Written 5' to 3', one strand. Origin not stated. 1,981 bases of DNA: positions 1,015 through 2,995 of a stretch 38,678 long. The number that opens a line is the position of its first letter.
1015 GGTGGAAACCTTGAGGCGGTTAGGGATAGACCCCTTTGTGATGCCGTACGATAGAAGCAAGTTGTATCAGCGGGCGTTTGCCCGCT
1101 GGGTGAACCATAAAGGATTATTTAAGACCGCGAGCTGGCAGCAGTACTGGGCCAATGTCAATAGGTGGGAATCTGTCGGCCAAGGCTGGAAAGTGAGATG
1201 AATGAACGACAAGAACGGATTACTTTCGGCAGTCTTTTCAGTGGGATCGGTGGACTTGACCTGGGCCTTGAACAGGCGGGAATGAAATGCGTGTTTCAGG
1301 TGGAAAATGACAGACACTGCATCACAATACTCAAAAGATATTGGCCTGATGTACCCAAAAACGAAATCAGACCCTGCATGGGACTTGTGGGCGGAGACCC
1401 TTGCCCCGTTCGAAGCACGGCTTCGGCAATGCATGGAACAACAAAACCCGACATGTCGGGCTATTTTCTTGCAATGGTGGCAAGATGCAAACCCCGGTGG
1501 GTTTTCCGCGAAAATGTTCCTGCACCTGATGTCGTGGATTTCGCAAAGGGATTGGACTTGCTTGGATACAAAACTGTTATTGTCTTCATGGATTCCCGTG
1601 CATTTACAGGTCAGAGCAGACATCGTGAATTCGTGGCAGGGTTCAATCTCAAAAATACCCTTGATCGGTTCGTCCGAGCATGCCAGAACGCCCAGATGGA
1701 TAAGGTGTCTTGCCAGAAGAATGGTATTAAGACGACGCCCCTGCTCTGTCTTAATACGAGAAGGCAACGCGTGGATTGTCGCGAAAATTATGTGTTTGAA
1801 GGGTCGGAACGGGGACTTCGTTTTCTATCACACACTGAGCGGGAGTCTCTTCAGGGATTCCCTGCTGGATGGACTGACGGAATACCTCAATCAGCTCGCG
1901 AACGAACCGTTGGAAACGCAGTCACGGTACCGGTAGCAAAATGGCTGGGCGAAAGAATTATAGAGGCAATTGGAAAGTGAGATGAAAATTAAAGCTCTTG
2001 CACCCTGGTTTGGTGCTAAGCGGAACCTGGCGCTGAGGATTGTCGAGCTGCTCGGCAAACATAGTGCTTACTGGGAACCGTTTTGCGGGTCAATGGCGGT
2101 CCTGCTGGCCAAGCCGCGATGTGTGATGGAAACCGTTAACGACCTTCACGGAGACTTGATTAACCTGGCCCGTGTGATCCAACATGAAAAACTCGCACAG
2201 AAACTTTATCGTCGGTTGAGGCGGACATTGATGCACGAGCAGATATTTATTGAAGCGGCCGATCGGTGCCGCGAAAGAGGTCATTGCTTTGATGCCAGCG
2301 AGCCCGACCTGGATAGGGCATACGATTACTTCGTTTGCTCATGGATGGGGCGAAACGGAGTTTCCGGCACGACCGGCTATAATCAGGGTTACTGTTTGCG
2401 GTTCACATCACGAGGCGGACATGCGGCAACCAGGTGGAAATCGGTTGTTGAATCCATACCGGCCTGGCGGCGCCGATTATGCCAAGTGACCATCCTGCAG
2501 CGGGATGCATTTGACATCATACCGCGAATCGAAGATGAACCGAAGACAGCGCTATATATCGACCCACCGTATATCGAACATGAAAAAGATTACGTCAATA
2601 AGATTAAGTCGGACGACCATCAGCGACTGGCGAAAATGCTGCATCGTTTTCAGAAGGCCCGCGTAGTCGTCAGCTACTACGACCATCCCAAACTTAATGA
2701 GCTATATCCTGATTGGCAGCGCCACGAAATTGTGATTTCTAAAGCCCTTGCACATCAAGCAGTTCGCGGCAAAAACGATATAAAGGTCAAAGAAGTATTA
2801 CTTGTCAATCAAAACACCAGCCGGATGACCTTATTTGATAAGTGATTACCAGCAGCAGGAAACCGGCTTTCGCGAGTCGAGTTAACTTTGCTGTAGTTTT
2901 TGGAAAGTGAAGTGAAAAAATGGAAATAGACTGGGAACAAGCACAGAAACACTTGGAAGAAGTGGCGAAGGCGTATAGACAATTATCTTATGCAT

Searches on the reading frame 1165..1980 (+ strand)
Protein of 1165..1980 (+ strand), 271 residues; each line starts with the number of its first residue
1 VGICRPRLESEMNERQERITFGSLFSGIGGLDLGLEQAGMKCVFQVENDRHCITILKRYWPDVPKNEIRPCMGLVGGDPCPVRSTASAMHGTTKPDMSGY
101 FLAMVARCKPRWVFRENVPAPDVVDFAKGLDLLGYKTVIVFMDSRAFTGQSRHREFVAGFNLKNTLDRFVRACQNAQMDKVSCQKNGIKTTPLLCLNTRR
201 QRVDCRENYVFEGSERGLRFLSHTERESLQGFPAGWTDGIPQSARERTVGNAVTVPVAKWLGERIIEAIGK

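Call 90: search_protein_families(library=pfam, proteins=[window:1165-1980:+], max_evalue=0.001)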
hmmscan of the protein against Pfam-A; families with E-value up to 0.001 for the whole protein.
window:1165-1980:+ (271 aa): 1 family
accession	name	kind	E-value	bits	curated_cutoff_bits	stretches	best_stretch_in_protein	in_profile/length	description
PF00145.23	DNA_methylase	-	1.3e-28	100.8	22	2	20-170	2-169/324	C-5 cytosine-specific DNA methylase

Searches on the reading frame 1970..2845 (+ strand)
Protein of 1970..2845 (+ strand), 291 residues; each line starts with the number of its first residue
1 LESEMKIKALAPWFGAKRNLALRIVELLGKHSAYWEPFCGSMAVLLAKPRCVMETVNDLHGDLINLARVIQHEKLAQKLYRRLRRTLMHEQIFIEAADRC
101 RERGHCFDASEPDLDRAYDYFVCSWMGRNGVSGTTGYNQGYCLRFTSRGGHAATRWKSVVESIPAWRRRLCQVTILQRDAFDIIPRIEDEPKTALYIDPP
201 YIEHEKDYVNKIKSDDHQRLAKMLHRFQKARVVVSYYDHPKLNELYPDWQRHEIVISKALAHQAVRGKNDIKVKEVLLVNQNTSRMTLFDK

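Call 44: search_protein_families(library=pfam, proteins=[window:1970-2845:+], max_evalue=0.001)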
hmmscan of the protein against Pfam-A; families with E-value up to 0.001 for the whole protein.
window:1970-2845:+ (291 aa): 1 family
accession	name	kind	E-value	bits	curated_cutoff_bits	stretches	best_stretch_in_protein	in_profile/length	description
PF02086.21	MethyltransfD12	-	3.6e-19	69.9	22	1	13-253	1-246/253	D12 class N6 adenine-specific DNA methyltransferase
